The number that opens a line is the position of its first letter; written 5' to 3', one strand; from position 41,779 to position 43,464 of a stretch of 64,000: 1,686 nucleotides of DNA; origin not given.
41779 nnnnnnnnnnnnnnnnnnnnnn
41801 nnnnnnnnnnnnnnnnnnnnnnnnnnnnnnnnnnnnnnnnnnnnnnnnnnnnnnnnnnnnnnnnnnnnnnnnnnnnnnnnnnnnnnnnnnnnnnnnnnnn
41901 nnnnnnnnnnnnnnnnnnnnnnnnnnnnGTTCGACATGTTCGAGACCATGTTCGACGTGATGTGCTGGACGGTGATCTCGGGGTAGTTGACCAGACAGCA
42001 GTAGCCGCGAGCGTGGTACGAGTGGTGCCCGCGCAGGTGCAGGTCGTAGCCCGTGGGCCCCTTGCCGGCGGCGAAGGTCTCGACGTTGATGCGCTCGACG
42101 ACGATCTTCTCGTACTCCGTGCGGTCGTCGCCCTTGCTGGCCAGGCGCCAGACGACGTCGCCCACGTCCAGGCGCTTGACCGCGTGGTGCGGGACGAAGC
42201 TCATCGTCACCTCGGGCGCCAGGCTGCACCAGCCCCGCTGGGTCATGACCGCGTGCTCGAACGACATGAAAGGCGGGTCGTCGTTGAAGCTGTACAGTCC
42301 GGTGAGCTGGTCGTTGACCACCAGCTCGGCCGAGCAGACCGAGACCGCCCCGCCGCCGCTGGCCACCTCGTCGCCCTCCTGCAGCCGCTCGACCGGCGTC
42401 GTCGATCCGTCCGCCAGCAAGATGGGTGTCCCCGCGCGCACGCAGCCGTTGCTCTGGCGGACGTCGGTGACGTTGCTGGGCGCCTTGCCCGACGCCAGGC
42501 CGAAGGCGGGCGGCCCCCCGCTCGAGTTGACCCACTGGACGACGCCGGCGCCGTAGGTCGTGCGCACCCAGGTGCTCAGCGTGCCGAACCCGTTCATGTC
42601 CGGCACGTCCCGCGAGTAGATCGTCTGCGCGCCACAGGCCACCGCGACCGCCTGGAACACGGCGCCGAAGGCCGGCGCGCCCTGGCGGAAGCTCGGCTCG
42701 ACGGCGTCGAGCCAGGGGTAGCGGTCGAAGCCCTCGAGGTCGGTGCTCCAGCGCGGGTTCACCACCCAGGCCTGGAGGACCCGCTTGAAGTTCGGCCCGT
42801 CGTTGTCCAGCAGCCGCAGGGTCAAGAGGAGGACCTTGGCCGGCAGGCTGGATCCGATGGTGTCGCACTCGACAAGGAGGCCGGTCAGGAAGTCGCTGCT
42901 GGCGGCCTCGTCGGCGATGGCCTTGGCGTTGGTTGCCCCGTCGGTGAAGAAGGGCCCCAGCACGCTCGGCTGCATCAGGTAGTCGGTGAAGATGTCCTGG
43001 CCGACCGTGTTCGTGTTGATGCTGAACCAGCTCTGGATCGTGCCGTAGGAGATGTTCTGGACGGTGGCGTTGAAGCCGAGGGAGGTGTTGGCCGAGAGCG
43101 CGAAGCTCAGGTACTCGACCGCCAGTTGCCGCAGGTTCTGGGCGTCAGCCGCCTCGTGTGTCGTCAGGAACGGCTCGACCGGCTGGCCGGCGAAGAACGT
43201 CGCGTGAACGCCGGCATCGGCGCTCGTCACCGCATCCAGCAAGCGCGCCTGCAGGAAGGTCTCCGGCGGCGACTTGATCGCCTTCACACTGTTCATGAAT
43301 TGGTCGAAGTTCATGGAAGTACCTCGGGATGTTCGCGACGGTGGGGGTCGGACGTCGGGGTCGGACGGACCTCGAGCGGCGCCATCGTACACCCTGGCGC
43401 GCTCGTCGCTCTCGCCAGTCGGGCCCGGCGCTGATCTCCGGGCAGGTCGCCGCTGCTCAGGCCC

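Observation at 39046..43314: Orphan 1,422-aa protein with an embedded mini-intein-like (Hint/BIL) domain and a C-terminal glycine-zipper membrane module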

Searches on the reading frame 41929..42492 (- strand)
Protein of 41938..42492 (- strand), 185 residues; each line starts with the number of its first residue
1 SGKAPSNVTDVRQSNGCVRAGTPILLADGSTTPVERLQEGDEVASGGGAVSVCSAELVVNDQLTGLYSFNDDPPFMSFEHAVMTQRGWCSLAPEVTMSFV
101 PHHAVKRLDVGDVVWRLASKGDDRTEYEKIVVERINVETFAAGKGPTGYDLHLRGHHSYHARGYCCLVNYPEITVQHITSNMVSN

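Call 6: search_protein_families(library=pfam, proteins=[window:41938-42492:-], max_evalue=10)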
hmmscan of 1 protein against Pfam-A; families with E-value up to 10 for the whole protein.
seq(185 aa): 6 families
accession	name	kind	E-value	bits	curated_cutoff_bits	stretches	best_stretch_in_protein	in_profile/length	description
PF08517.17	AXH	-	0.00042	21.2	33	1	84-116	82-113/116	Ataxin-1 and HBP1 module (AXH)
PF14623.11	Vint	-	0.021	15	27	1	16-53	1-38/166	Hint-domain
PF02732.21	ERCC4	-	0.036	14.4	24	1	103-142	22-61/140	ERCC4 domain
PF13403.11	Hint_2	-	0.061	14.1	28.4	1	17-45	2-29/147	Hint domain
PF05203.21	Hom_end_hint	-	0.088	13.2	32.1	1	17-48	1-32/228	Hom_end-associated Hint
PF01079.26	Hint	-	0.12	12.4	29.7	1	11-47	7-43/213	Hint module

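Call 7: search_solved_structures(query=window:41938-42492:-, max_evalue=10, show_alignments=3)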
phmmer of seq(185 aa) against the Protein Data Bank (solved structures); distinct sequences matched with E-value up to 10: 3.
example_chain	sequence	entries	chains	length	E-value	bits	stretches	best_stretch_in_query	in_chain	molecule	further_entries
6mwy_A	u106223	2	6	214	0.0036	20.3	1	10-58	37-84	Pre-mRNA-processing-splicing factor 8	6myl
6mx6_A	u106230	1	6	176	0.022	17.7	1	15-56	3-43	Pre-mRNA-processing-splicing factor 8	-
6owu_A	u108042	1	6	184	0.023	17.6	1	15-56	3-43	PRP8 protein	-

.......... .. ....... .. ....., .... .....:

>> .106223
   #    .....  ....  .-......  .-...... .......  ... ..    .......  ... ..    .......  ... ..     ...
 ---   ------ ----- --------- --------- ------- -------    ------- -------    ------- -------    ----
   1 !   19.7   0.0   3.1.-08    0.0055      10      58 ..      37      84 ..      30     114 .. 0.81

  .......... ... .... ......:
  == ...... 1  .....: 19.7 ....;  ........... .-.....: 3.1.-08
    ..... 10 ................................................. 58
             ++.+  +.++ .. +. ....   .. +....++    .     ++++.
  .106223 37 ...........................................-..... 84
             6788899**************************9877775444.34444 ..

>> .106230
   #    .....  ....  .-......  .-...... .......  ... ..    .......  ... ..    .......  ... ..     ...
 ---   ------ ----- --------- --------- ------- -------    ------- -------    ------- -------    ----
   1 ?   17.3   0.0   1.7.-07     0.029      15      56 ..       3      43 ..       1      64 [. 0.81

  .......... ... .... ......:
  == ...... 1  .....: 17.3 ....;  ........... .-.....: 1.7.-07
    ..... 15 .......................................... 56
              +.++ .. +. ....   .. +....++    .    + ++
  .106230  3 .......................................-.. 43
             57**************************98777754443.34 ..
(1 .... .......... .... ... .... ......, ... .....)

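Call 43: search_solved_structures(query=A5, max_evalue=1, show_alignments=3)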
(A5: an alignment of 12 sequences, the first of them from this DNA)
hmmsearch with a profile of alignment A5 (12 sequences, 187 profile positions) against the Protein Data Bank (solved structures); distinct sequences matched with E-value up to 1: 22.
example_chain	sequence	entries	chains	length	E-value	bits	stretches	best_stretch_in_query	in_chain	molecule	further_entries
6tmm_AAA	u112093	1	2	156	7.7e-05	25.4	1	13-111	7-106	NAD(P)(+)--arginine ADP-ribosyltransferase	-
6tmm_BBB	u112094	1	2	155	8.5e-05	25.2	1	13-111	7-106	NAD(P)(+)--arginine ADP-ribosyltransferase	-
6y75_A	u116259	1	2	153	8.5e-05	25.2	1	13-111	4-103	NAD(P)(+)--arginine ADP-ribosyltransferase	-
6y75_B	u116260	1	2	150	8.7e-05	25.2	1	13-110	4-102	NAD(P)(+)--arginine ADP-ribosyltransferase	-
1gpp_A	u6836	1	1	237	0.00011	24.9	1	10-46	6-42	ENDONUCLEASE PI-SCEI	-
6mwy_A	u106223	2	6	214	0.00014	24.6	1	11-54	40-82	Pre-mRNA-processing-splicing factor 8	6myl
6mx6_A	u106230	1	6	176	0.00035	23.2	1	13-52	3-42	Pre-mRNA-processing-splicing factor 8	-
6owu_A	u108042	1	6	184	0.00038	23.1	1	13-52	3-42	PRP8 protein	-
9cop_A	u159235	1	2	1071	0.00054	22.6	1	13-46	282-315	V-type proton ATPase catalytic subunit A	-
1dfa_A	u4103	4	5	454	0.0043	19.7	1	15-46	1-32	PI-SCEI ENDONUCLEASE | ENDONUCLEASE PI-SCEI | PI-SCEI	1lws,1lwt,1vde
4j2j_A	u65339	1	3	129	0.005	19.5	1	17-115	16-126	Ataxin-1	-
1oa8_A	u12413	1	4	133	0.0079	18.8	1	17-116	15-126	ATAXIN-1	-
1ef0_A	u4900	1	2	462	0.011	18.3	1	14-46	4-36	PI-SCEI ENDONUCLEASE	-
2m41_B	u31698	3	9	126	0.013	18.1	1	17-115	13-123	Ataxin-1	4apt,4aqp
4o1s_A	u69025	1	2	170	0.014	18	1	13-66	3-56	V-type ATP synthase alpha chain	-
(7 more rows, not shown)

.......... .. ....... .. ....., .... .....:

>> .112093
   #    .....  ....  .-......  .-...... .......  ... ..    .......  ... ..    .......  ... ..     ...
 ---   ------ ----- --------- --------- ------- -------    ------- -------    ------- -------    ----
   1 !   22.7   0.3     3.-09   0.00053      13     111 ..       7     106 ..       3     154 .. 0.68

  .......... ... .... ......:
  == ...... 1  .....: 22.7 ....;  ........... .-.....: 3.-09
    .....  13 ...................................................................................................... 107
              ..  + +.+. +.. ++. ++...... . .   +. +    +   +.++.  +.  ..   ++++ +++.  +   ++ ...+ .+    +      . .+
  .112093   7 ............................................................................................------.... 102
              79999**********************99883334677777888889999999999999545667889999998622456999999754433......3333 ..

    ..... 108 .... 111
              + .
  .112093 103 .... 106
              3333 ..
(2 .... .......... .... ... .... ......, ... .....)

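Call 44: search_protein_families(library=pfam, alignment_id=A5, max_evalue=1)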
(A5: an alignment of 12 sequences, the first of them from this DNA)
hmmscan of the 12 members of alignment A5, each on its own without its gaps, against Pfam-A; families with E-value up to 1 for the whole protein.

A. member 1, seq(185 aa): 6 families
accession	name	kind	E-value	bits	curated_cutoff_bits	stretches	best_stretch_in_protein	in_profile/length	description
PF08517.17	AXH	-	0.00042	21.3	33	1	81-113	82-113/116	Ataxin-1 and HBP1 module (AXH)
PF14623.11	Vint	-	0.021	15.1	27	1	13-50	1-38/166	Hint-domain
PF02732.21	ERCC4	-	0.035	14.4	24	1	100-139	22-61/140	ERCC4 domain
PF13403.11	Hint_2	-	0.06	14.2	28.4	1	14-42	2-29/147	Hint domain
PF05203.21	Hom_end_hint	-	0.087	13.2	32.1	1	14-45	1-32/228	Hom_end-associated Hint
PF01079.26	Hint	-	0.13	12.2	29.7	1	8-44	7-43/213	Hint module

B. families by the number of members that match (of 12 scanned): 14 families
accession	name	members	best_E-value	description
PF05203.21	Hom_end_hint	10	1.6e-05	Hom_end-associated Hint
PF08517.17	AXH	9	3.5e-05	Ataxin-1 and HBP1 module (AXH)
PF14623.11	Vint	8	7.4e-05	Hint-domain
PF01079.26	Hint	5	0.00022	Hint module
PF13403.11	Hint_2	5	0.0025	Hint domain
PF07591.16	PT-HINT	2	0.019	Pretoxin HINT domain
PF02732.21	ERCC4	2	0.035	ERCC4 domain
PF18406.6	DUF1281_C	1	0.0071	Ferredoxin-like domain in Api92-like protein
PF17353.8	DUF5381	1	0.019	Family of unknown function (DUF5381)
PF06662.19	C5-epim_C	1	0.061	D-glucuronyl C5-epimerase C-terminus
PF13562.11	NTP_transf_4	1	0.086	Sugar nucleotidyl transferase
PF17820.7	PDZ_6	1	0.095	PDZ domain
PF13180.12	PDZ_2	1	0.14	PDZ domain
PF22262.2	DUF6950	1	0.15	Domain of unknown function (DUF6950)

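Call 58: find_related_loci(query=A5, collection=metagenome_contigs, flank=8000)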
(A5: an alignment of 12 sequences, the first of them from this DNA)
Query A5 (185 aa) in metagenome_contigs; peptide patterns used: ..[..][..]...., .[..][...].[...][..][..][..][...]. (x = any residue, [..] = any of these).
132 stretches matched a pattern; 15 encode a relative of the query (tblastn E <= 1e-3); 14 distinct loci.
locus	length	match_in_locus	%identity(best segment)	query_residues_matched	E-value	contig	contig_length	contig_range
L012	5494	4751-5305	49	1-184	5e-57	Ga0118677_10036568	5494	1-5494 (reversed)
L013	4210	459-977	50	13-184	3e-54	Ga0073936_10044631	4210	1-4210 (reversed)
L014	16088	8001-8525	50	11-185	6e-54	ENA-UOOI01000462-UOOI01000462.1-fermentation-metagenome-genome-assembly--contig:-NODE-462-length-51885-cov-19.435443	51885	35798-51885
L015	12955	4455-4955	46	13-180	5e-46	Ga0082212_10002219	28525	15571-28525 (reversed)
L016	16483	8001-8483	47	9-175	7e-41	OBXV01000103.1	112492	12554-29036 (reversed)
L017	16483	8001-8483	47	9-175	7e-41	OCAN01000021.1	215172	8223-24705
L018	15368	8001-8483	47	9-175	7e-41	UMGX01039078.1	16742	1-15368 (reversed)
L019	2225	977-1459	47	9-175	5e-41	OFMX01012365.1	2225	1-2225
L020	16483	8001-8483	47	9-175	7e-41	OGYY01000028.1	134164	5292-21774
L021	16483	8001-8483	47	9-175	2e-40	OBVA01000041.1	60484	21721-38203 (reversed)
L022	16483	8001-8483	47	9-175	3e-40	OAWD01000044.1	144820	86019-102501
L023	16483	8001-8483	46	9-175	3e-40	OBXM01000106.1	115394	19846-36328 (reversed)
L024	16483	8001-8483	46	9-175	3e-40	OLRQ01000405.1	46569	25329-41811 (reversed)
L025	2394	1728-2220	49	14-184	1e-29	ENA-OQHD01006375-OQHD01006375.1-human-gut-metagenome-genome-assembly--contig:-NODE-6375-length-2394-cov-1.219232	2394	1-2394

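Call 78: search_solved_structures(query=A7, max_evalue=0.01, show_alignments=4)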
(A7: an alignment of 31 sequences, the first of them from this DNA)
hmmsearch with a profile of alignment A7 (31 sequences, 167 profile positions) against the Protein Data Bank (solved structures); distinct sequences matched with E-value up to 0.01: 13.
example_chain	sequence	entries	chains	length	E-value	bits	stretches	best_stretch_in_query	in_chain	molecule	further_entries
6y75_A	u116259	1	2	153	1.1e-07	35.2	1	3-156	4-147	NAD(P)(+)--arginine ADP-ribosyltransferase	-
6tmm_AAA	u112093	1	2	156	1.2e-07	35.1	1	3-156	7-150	NAD(P)(+)--arginine ADP-ribosyltransferase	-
6y75_B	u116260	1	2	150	1.3e-07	35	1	3-155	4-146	NAD(P)(+)--arginine ADP-ribosyltransferase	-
6tmm_BBB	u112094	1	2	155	1.4e-07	34.9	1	3-156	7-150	NAD(P)(+)--arginine ADP-ribosyltransferase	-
6mwy_A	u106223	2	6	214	0.00016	25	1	2-60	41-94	Pre-mRNA-processing-splicing factor 8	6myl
2lwy_A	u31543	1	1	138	0.00024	24.4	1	6-73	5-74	BACTERIAL INTEIN-LIKE DOMAIN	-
1gpp_A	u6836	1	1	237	0.00026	24.2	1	2-37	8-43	ENDONUCLEASE PI-SCEI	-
6mx6_A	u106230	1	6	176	0.00035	23.8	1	3-43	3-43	Pre-mRNA-processing-splicing factor 8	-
6owu_A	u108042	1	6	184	0.00038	23.7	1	3-43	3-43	PRP8 protein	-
9cop_A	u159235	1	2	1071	0.00066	22.9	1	4-37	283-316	V-type proton ATPase catalytic subunit A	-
1dfa_A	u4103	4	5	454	0.0034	20.6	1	5-37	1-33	PI-SCEI ENDONUCLEASE | ENDONUCLEASE PI-SCEI | PI-SCEI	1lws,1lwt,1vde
4o1s_A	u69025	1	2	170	0.0051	20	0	92-156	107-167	V-type ATP synthase alpha chain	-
8w20_A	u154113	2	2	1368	0.008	19.4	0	6-49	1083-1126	Intein C-terminal splicing domain-containing protein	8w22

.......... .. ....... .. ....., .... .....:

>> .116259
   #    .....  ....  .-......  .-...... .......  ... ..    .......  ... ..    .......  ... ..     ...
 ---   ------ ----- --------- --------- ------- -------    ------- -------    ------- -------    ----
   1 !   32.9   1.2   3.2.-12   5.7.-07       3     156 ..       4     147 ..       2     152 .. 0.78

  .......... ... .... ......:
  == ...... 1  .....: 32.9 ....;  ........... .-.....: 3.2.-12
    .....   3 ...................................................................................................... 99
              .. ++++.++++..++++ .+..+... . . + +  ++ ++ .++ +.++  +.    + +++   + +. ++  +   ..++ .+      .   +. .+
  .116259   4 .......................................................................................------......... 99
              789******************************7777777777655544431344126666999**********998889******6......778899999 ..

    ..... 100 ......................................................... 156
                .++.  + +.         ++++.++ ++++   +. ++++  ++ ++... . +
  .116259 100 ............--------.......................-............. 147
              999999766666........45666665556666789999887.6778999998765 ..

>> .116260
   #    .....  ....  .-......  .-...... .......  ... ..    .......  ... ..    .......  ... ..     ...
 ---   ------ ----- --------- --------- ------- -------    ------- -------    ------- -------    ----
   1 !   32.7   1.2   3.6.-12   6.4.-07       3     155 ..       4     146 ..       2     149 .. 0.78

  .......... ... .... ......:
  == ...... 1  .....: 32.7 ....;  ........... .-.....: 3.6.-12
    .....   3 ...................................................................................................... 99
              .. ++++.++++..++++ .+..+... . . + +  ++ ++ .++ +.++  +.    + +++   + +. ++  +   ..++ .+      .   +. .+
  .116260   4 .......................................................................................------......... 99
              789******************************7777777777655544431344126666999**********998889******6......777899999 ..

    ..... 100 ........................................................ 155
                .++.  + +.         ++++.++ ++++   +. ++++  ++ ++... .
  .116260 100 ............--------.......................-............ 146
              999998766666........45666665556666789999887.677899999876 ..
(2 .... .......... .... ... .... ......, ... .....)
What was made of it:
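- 41986..42444 (-): Hint (BIL-like) domain, res 291-443. Family profile against PDB: BIL2 (6y75/6tmm) E=1.1e-7 over the full length, 2lwy BIL 2.4e-4, PRP8 intein 1.6e-4, PI-SceI 2.6e-4 (call 78).
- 42001..42051 (-): Block F/G-like 'GYDLHLR...SYHARGY', including His426. Aligned to 'IYHIQVE-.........' of BIL2 (call 78).
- On Hint superfamily (Hedgehog/intein fold): Aligned to TVNH of BIL2 (calls 43, 78). Also 2lwy, PRP8 and PI-SceI at about 2e-4 (call 78).
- Closest known: BIL. Same: These are the best sequence relatives among solved structures (E=1e-7 and 2e-4, call 78).
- Closest known: Hedgehog/Hog autoprocessing domain. Different: No solved Hedgehog chain appears among the PDB hits at E<=0.01 (call 78).
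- Checked: The family profile matches solved Hint structures significantly (calls 43, 78).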

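Call 94: search_protein_families(library=pfam, alignment_id=A7, max_evalue=0.1)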
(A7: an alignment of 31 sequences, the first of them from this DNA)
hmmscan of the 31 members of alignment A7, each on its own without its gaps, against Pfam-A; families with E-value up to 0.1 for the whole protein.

A. member 1, seq(166 aa): 5 families
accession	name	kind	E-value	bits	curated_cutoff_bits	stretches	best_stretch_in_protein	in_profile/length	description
PF08517.17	AXH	-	0.00031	21.7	33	0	72-104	82-113/116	Ataxin-1 and HBP1 module (AXH)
PF14623.11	Vint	-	0.016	15.4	27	1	4-41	1-38/166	Hint-domain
PF02732.21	ERCC4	-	0.035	14.5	24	1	91-130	22-61/140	ERCC4 domain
PF13403.11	Hint_2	-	0.051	14.4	28.4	0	5-33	2-29/147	Hint domain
PF05203.21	Hom_end_hint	-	0.075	13.4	32.1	0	5-36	1-32/228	Hom_end-associated Hint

B. families by the number of members that match (of 31 scanned): 15 families
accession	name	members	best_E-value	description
PF08517.17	AXH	18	3.8e-07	Ataxin-1 and HBP1 module (AXH)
PF05203.21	Hom_end_hint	16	1.3e-05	Hom_end-associated Hint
PF13403.11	Hint_2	15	1.3e-07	Hint domain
PF14623.11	Vint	13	5.1e-05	Hint-domain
PF01079.26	Hint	8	0.00036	Hint module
PF04616.20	Glyco_hydro_43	1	0.00091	Glycosyl hydrolases family 43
PF07591.16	PT-HINT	1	0.0011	Pretoxin HINT domain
PF18406.6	DUF1281_C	1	0.0064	Ferredoxin-like domain in Api92-like protein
PF00122.25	E1-E2_ATPase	1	0.0071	E1-E2 ATPase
PF17820.7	PDZ_6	1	0.031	PDZ domain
PF02732.21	ERCC4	1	0.035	ERCC4 domain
PF01000.31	RNA_pol_A_bac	1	0.038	RNA polymerase Rpb3/RpoA insert domain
PF16378.10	DUF4988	1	0.039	Domain of unknown function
PF06662.19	C5-epim_C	1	0.042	D-glucuronyl C5-epimerase C-terminus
PF22623.2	zf-CCCH_9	1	0.083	KIAA1064-like, CCCH zinc finger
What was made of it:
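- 41986..42444 (-): Pfam Hint-type families are hit below threshold in many members (calls 44, 94).
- On Hint superfamily (Hedgehog/intein fold): For the window protein, the five Hint-clan hits listed fall below their cut-offs (calls 6, 94). Across members, best E values are 1.3e-7 for Hint_2, 1.3e-5 for Hom_end_hint and 5e-5 for Vint (call 94); their bit scores were not returned, so whether any member passes a cut-off is unknown.
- On Polymorphic toxin with PT-HINT: PF07591 is hit in only 1-2 members at E>=1e-3 (calls 44, 94).
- Closest known: Hedgehog/Hog autoprocessing domain. Different: Similarity to Pfam Hint (PF01079) is only sub-threshold (8 of 31 members, best 3.6e-4, call 94).
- Pfam Hint_2, Hom_end_hint, Vint and Hint are hit in 8-16 of 31 members, best E 1.3e-7 (call 94). 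No Pfam Hint model reaches its gathering score (calls 6, 44, 94). There is no signal peptide, no RHS, LXG or PAAR domain, and no PT-HINT match better than 1e-3 (calls 44, 94).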

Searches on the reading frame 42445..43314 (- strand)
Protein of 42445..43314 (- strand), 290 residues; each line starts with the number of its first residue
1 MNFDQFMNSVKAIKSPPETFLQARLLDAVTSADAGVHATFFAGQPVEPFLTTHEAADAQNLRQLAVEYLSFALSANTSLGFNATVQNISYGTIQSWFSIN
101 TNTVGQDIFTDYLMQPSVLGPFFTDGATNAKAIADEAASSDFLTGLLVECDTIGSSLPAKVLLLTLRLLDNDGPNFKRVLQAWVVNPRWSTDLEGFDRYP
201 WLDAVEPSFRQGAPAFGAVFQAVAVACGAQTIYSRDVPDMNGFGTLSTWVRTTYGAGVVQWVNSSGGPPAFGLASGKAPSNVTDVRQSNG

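Call 80: search_solved_structures(query=A6, max_evalue=1, show_alignments=0)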
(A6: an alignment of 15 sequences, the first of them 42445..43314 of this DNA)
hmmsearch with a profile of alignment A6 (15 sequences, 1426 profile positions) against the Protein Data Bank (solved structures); distinct sequences matched with E-value up to 1: 9.
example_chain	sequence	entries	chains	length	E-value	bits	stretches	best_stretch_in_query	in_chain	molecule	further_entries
1gpp_A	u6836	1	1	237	0.00075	20.2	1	292-330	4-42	ENDONUCLEASE PI-SCEI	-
6mwy_A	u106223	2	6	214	0.0037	17.9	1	295-352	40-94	Pre-mRNA-processing-splicing factor 8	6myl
9cop_A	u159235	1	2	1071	0.02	15.5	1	297-330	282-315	V-type proton ATPase catalytic subunit A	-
6mx6_A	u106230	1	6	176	0.021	15.4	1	297-340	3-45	Pre-mRNA-processing-splicing factor 8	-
6owu_A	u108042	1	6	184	0.023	15.3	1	297-340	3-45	PRP8 protein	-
1dfa_A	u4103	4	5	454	0.098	13.2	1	299-330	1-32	PI-SCEI ENDONUCLEASE | ENDONUCLEASE PI-SCEI | PI-SCEI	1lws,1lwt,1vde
1ef0_A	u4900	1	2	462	0.19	12.2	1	298-330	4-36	PI-SCEI ENDONUCLEASE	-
1jva_A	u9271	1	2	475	0.23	11.9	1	298-330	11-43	VMA1-DERIVED HOMING ENDONUCLEASE X10SSS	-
1um2_A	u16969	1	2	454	0.57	10.6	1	301-330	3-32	ENDONUCLEASE PI-SCEI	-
